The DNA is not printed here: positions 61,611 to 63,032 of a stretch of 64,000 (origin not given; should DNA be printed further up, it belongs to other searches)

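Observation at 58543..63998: Molybdate/tungstate ABC importer translationally coupled to two paralogous lipoproteins with diverged sulfite-oxidase-fold (YedY-like) domains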

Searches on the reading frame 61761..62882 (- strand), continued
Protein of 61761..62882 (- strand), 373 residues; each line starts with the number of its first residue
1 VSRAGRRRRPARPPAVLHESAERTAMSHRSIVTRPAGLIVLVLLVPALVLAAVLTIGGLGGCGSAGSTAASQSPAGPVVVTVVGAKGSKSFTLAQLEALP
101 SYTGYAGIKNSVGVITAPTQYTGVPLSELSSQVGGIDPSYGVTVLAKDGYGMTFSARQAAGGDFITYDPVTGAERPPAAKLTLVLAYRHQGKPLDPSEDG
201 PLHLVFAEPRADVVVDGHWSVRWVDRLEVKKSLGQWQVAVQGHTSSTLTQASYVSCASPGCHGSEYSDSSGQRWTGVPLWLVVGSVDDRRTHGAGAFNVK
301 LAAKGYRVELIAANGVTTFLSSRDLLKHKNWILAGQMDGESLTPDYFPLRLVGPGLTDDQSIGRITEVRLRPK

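Call 18: find_encoding_contigs(protein=P0042, flank=8000, max_places=2)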
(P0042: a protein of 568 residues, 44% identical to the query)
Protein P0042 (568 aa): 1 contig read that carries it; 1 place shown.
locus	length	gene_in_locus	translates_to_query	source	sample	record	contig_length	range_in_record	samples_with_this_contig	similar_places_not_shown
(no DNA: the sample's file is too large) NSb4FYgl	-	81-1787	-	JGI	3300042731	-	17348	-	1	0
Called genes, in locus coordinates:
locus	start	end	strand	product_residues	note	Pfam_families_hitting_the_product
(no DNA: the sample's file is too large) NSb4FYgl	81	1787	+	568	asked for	PF00174:Oxidored_molyb (faint)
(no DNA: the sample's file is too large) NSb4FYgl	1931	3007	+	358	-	PF13531:SBP_bac_11, PF01547:SBP_bac_1, PF13416:SBP_bac_8 (faint)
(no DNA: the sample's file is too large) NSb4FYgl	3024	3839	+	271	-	PF00528:BPD_transp_1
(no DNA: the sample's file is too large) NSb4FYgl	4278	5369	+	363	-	PF01058:Oxidored_q6, PF14720:NiFe_hyd_SSU_C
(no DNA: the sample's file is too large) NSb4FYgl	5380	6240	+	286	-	PF13187:Fer4_9 (weak), PF13247:Fer4_11, PF14697:Fer4_21 (weak), PF12838:Fer4_7 (weak), PF00037:Fer4 (weak), PF12797:Fer4_2 (weak), PF12837:Fer4_6 (weak), PF13187:Fer4_9 (weak), +3 more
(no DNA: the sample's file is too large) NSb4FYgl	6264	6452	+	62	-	PF27537:HoxH, PF00374:NiFeSe_Hases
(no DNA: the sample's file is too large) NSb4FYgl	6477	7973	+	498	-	PF00374:NiFeSe_Hases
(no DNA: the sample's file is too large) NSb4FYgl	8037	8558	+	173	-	PF01750:HycI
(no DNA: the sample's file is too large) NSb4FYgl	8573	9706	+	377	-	PF03916:NrfD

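Call 24: search_protein_representatives(alignment_id=A1)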
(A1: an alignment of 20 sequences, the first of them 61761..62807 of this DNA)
Query: 20 sequences, 343 profile positions. Proteins with E-value up to 0.001 (for the whole library): 1583; up to 1e-10: 913; up to 1e-30: 385. The best 150 are listed.
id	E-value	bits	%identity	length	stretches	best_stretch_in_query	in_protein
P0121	1.3e-217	737.8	-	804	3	36-342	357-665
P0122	4.9e-204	693.2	-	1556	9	42-339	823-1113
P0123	1.2e-179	613.0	-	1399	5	44-338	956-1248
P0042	7.7e-179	610.3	-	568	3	63-342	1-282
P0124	1.2e-167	573.5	-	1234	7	44-339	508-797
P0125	9.4e-164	560.7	-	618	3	63-341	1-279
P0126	1.2e-162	557.1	-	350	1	8-341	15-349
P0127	6.9e-162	554.6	-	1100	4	48-339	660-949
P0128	3.7e-155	532.5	-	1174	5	44-339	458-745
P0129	4.9e-134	463.0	-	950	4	43-336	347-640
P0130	3.4e-133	460.2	-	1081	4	46-340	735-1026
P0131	7.0e-129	446.1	-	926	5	189-339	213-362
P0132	1.8e-128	444.7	-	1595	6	189-341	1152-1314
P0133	3.9e-128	443.6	-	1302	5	191-341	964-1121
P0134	9.0e-128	442.4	-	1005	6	206-324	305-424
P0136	3.6e-125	433.9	-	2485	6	189-339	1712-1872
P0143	3.6e-119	414.1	-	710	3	50-339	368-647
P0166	2.8e-111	388.2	-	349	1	12-341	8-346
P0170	6.1e-110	383.8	-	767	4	190-339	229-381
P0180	7.9e-107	373.6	-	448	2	22-341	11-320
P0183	1.3e-105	369.6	-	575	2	39-341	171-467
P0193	1.4e-102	359.6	-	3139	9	89-338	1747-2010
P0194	1.3e-101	356.4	-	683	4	189-338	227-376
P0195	2.0e-101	355.8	-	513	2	46-340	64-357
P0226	4.9e-80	285.5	-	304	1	27-292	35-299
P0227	2.3e-79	283.2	-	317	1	55-341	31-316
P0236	1.7e-77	277.1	-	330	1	45-330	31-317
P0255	7.7e-71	255.2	-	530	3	197-340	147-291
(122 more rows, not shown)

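Call 36: predict_structure(alignment_id=A2)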
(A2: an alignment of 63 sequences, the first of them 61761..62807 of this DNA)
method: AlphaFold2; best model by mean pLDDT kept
length: 348 residues; sequences in the alignment: 63
mean_pLDDT: 90.4   pTM: 0.74
mean pLDDT of the five models: 90.4, 89.1, 89.0, 88.6, 88.4
residues with pLDDT >= 90: 277; 70-90: 29; 50-70: 27; < 50: 15
segments of 3 or more residues with pLDDT < 50: 1-7, 34-38
pLDDT, mean of each block of 10 residues (from residue 1): 45 58 71 51 59 97 97 98 96 98 98 94 91 95 98 97 98 96 98 96 89 97 92 92 97 98 94 97 98 98 98 93 98 98 96
secondary structure, 60 per line:
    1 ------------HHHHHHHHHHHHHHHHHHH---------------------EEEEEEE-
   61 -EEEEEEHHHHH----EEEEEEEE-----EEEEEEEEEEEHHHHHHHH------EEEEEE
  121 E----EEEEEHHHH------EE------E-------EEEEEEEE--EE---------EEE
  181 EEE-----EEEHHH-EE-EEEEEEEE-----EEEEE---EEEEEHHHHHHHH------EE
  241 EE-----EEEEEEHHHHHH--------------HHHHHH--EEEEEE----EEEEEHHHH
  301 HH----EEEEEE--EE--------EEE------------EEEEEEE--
elements in order: H13-31 E53-59 E62-67 H68-72 E77-84 E90-100 H101-108 E115-121 E126-130 H131-134 E157-164 E178-183 E189-191 E199-206 E212-216 E220-224 H225-232 E239-242 E248-253 H254-259 H274-279 E282-287 E292-296 H297-302 E307-312 E325-327 E340-346

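Call 38: fold_search(model_id=the predicted structure, library=pdb)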
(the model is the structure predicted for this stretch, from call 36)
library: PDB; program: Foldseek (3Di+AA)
matches with E <= 10: 891; with E <= 0.001: 43
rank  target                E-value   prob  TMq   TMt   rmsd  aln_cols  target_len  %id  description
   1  3hbg                  4.2e-07  1.00  0.32  0.31  15.0       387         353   14  Structure of recombinant Chicken Liver Sulfite Oxidase mutant C185S (released 2010-04-14)
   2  7kos_B                5.5e-07  1.00  0.31  0.69   4.3       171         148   20  1.50 Angstroms Resolution Crystal Structure of Putative Pterin Binding Protein PruR (Atu3496) from Agrobacterium fabru (released 2021-11-17)
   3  7kos_A                8.1e-07  1.00  0.31  0.69   4.1       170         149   20  1.50 Angstroms Resolution Crystal Structure of Putative Pterin Binding Protein PruR (Atu3496) from Agrobacterium fabru (released 2021-11-17)
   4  7kom                  8.1e-07  1.00  0.30  0.74   4.7       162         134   20  High Resolution Crystal Structure of Putative Pterin Binding Protein PruR (VV2_1280) from Vibrio vulnificus CMCP6 (released 2021-11-17)
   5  3hbq                  9.0e-07  1.00  0.33  0.31  17.7       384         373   14  Structure of recombinant Chicken Liver Sulfite Oxidase mutant Cys 185 Ala (released 2010-04-14)
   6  2a9b                  9.6e-07  1.00  0.33  0.31  17.1       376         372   14  Crystal structure of R138Q mutant of recombinant sulfite oxidase at resting state (released 2005-08-02)
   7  1sox_A                1.1e-06  1.00  0.33  0.26  18.1       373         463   15  SULFITE OXIDASE FROM CHICKEN LIVER (released 1998-04-29)
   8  1sox_B                1.4e-06  1.00  0.34  0.26  16.5       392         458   15  SULFITE OXIDASE FROM CHICKEN LIVER (released 1998-04-29)
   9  3hc2                  1.5e-06  1.00  0.33  0.31  16.7       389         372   14  Crystal Structure of chicken sulfite oxidase mutant Tyr 322 Phe (released 2010-06-16)
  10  2a9c_A                1.8e-06  1.00  0.33  0.32  17.6       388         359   13  Crystal structure of R138Q mutant of recombinant chicken sulfite oxidase with the bound product, sulfate, at the activ (released 2005-08-02)
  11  3r18                  2.2e-06  1.00  0.32  0.30  16.3       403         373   13  Chicken sulfite oxidase double mutant with altered activity and substrate affinity (released 2012-02-08)
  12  7kos_D                2.3e-06  1.00  0.31  0.71   4.1       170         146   20  1.50 Angstroms Resolution Crystal Structure of Putative Pterin Binding Protein PruR (Atu3496) from Agrobacterium fabru (released 2021-11-17)
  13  7kou_A                2.5e-06  1.00  0.32  0.71   4.5       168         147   21  1.83 Angstroms Resolution Crystal Structure of Putative Pterin Binding Protein PruR (Atu3496) from Agrobacterium fabru (released 2021-11-17)
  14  3hbp                  3.1e-06  1.00  0.31  0.29  15.1       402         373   13  The crystal structure of C185S mutant of recombinant sulfite oxidase with bound substrate, sulfite, at the active site (released 2010-04-14)
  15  7kp2                  3.4e-06  1.00  0.29  0.65   4.7       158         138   14  High Resolution Crystal Structure of Putative Pterin Binding Protein (PruR) from Vibrio cholerae O1 biovar El Tor str. N (released 2021-11-17)
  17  7rkb                  3.8e-06  1.00  0.31  0.70   4.0       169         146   19  Crystal Structure of Putative Pterin Binding Protein (PruR) from Klebsiella pneumoniae in Complex with Neopterin (released 2022-08-10)
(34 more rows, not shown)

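Call 44: find_related_loci(query=A1, collection=genome_contigs, flank=10000)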
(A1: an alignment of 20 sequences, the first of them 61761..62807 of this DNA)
Query A1 (348 aa) in genome_contigs; peptide patterns used: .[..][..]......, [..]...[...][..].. (x = any residue, [..] = any of these).
244 stretches matched a pattern; 237 encode a relative of the query (tblastn E <= 1e-3); the best 80 are kept; 80 distinct loci.
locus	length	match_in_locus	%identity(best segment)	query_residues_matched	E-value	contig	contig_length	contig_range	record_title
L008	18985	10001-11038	91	1-346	0e+0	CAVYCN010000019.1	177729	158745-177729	MAG: uncultured Actinomycetes bacterium isolate MFD04492.bin.3.7 genome assembly, contig: contig_60754, whole genome sho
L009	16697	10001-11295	80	51-348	5e-158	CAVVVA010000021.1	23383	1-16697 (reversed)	MAG: uncultured Actinomycetes bacterium isolate MFD03726.bin.2.9 genome assembly, contig: contig_89171, whole genome sho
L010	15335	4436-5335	78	49-348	1e-154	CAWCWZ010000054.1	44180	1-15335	MAG: uncultured Actinomycetes bacterium isolate MFD03323.bin.1.10 genome assembly, contig: contig_67566, whole genome sh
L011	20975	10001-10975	62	23-346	1e-130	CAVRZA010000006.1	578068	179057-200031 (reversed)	MAG: uncultured Actinomycetes bacterium isolate MFD05942.bin.2.346 genome assembly, contig: contig_28423, whole genome s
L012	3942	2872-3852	53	28-348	2e-107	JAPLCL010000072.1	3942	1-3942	MAG: Actinomycetota bacterium isolate LacPavin_0920_SED2_MAG_69_15 LacPavin_0920_SED2_scaffold_1382535, whole genome sho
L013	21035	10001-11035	51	12-348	4e-105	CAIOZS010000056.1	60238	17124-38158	MAG: uncultured Thermoleophilia bacterium isolate AlinenLipids_bin-3389 genome assembly, contig: bin-3389:056/352, whole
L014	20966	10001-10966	51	19-340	9e-105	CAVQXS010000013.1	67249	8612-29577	MAG: uncultured Thermoleophilia bacterium isolate MFD05942.bin.2.81 genome assembly, contig: contig_62801, whole genome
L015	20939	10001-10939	51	37-346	4e-104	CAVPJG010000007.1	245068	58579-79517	MAG: uncultured Thermoleophilia bacterium isolate MFD00032.bin.2.164 genome assembly, contig: contig_20111, whole genome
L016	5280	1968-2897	52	37-346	2e-102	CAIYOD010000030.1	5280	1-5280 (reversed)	MAG: uncultured Thermoleophilia bacterium isolate Loclat_bin-16816 genome assembly, contig: bin-16816:030/188, whole gen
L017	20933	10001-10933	52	37-346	3e-102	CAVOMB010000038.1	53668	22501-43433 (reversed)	MAG: uncultured Thermoleophilia bacterium isolate MFD10097.bin.2.18 genome assembly, contig: contig_18357, whole genome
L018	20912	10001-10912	51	36-335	2e-101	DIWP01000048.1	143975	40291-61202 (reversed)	MAG TPA_asm: Thermoleophilia bacterium UBA6103 UBA6103_contig_7970, whole genome shotgun sequence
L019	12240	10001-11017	49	20-348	6e-101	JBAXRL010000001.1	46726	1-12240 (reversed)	MAG: Actinomycetes bacterium isolate ELA582 MAG582_1, whole genome shotgun sequence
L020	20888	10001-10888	54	53-348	7e-101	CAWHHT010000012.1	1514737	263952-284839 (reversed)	MAG: uncultured Thermoleophilia bacterium isolate MFD01872.bin.2.207 genome assembly, contig: contig_85620, whole genome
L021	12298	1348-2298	53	32-348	5e-100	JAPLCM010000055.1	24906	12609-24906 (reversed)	MAG: Actinomycetota bacterium isolate LacPavin_0920_SED4_MAG_69_54 LacPavin_0920_SED4_scaffold_505889, whole genome shot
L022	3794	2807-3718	50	37-340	2e-101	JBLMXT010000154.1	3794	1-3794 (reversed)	MAG: Deltaproteobacteria bacterium isolate MAG248 PRJNA957066_bin3_renamed_176, whole genome shotgun sequence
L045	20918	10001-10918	45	43-346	4e-85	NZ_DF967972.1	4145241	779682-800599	Longilinea arvoryzae strain KOME-1, whole genome shotgun sequence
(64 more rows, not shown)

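Call 57: search_protein_families(library=pfam, proteins=[P0121, P0122, P0134, P0136, P0193], max_evalue=0.01)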
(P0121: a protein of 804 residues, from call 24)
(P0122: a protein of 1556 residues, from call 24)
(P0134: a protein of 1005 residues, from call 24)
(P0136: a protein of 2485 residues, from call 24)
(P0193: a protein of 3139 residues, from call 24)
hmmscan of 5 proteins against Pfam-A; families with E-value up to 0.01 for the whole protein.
P0121 (804 aa): 2 families
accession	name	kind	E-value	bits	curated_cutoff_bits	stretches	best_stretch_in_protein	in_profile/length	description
PF00174.25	Oxidored_molyb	-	1e-25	90.7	24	2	245-344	69-161/169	Oxidoreductase molybdopterin binding domain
PF14301.12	DUF4376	-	0.0039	18.1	25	0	726-778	32-80/106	Domain of unknown function (DUF4376)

P0122 (1556 aa): 6 families
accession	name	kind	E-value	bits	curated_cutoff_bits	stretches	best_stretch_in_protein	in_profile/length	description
PF00174.25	Oxidored_molyb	-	5.4e-42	143.7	24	4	1307-1411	69-166/169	Oxidoreductase molybdopterin binding domain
PF11213.13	DUF3006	-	0.00024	21.7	32.3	0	395-428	20-47/67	Protein of unknown function (DUF3006)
PF13860.13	FlgD_ig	-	0.00027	21.3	27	0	276-300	15-39/79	FlgD Ig-like domain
PF19106.5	DUF5793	-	0.00029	21.5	25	0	260-301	111-148/157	Family of unknown function (DUF5793)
PF23881.1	DUF7234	-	0.0004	20.8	24.4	0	1333-1373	30-70/80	Family of unknown function (DUF7234)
PF14186.12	Aida_C2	-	0.0011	19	25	0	343-384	18-60/146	Axin interactor dorsalisation-associated protein, C-terminal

P0134 (1005 aa): 1 family
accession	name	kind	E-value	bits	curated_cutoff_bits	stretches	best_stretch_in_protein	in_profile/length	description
PF00174.25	Oxidored_molyb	-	6.4e-05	23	24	0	937-990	94-151/169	Oxidoreductase molybdopterin binding domain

P0136 (2485 aa): 11 families
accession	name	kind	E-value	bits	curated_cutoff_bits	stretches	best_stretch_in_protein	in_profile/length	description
PF18911.6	PKD_4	-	4.5e-27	94.4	27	2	1881-1963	3-85/85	PKD domain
PF00174.25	Oxidored_molyb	-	7.5e-19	68.4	24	2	1799-1873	91-161/169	Oxidoreductase molybdopterin binding domain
PF00801.26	PKD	-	1.1e-16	61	23.5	2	1886-1955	4-74/80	PKD domain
PF24517.2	CBM96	-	4.7e-16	59.5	26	1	1996-2127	29-155/164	Carbohydrate-binding module family 96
PF10342.15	Kre9_KNH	-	2.7e-11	44.5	24.6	1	449-528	1-90/94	Kre9/KNH-like N-terminal Ig-like domain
PF05048.19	NosD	-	7.3e-11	42.4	23.6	1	2267-2452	30-212/212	Periplasmic copper-binding protein (NosD)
PF13229.12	Beta_helix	-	1.1e-05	25.6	25.9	1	2307-2406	11-105/158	Right handed beta helix region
PF02933.23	CDC48_2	-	0.00013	21.9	22.4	0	650-685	18-53/64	Cell division protein 48 (CDC48), domain 2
PF06848.17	Disaggr_repeat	-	0.0013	18.8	33.9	0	1978-2063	1-88/179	Disaggregatase related repeat domain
PF20405.4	DUF6695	-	0.0062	17.2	25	0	950-980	10-40/79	DUF6695 C-terminal domain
PF23192.1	NOMO_12th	-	0.0074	17.4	27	0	274-332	18-74/98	NOMO C-terminal transthyretin-like domain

P0193 (3139 aa): 1 family
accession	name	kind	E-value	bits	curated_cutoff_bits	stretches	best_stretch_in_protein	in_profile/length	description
PF00174.25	Oxidored_molyb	-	3.5e-11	43.4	24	1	1953-2011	103-160/169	Oxidoreductase molybdopterin binding domain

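Call 58: find_encoding_contigs(protein=P0121, flank=6000, max_places=3)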
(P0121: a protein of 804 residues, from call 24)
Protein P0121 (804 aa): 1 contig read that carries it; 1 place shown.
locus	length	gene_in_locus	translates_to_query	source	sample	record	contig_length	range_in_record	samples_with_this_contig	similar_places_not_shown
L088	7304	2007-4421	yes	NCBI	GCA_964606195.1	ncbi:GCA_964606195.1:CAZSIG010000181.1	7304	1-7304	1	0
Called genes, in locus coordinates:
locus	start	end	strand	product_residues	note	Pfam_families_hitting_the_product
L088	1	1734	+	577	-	?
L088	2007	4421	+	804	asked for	PF00174:Oxidored_molyb (faint)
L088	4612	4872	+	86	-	PF03683:UPF0175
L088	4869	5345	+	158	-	PF11848:DUF3368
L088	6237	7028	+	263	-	PF00528:BPD_transp_1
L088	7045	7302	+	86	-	?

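Call 59: find_encoding_contigs(protein=P0134, flank=6000, max_places=3)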
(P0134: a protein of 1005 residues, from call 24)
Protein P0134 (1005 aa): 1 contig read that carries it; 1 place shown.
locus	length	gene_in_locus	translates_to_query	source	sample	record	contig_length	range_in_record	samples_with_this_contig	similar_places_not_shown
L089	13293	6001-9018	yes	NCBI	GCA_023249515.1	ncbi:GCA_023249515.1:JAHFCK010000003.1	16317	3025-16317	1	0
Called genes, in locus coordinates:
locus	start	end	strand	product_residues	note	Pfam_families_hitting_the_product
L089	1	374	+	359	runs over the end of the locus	PF17835:NOG1_N, PF01926:MMR_HSR1, PF02421:FeoB_N, PF06858:NOG1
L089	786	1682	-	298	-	PF06550:SPP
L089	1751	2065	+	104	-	PF27291:AF_1457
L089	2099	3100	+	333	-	PF00752:XPG_N, PF00867:XPG_I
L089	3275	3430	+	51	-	-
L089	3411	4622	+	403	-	PF02624:YcaO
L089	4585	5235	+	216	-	PF07812:TfuA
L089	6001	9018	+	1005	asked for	-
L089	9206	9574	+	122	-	-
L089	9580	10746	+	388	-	PF04055:Radical_SAM, PF13186:SPASM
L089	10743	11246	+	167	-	PF22451:NirdL-like_HTH, PF17805:AsnC_trans_reg2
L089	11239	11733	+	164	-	PF13404:HTH_AsnC-type (weak), PF22451:NirdL-like_HTH, PF17805:AsnC_trans_reg2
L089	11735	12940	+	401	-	PF04055:Radical_SAM, PF13353:Fer4_12 (weak), PF13186:SPASM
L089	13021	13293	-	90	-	?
